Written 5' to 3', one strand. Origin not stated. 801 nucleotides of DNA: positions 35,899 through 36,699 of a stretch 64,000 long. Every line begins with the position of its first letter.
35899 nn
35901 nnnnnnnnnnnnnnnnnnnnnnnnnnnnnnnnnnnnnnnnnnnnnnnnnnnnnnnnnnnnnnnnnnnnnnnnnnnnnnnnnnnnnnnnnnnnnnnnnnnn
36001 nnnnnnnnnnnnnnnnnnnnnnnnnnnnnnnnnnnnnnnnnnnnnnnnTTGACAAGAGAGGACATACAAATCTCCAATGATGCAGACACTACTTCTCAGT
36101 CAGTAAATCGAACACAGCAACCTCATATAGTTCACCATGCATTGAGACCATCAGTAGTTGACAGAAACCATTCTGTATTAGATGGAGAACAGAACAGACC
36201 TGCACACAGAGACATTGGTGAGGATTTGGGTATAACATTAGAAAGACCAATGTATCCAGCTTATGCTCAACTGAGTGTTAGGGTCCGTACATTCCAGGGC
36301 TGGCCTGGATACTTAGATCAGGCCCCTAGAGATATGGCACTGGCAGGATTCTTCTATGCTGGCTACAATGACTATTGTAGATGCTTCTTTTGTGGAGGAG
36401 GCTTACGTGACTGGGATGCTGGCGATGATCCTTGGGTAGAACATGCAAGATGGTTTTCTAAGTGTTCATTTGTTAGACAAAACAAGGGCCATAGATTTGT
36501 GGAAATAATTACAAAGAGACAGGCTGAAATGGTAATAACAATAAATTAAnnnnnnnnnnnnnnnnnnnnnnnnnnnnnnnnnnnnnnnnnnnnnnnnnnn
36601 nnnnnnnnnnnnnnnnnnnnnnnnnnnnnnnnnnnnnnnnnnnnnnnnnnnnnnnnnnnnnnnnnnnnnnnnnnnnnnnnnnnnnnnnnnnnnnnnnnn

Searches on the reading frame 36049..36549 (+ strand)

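Call 8: search_protein_families(library=pfam, proteins=[window:36049-36549:+], max_evalue=0.01)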
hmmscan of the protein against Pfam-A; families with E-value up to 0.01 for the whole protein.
window:36049-36549:+ (166 aa): 1 family
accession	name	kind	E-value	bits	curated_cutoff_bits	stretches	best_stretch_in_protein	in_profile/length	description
PF00653.27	BIR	-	3.6e-22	79.1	22.9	1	78-142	1-69/70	Inhibitor of Apoptosis domain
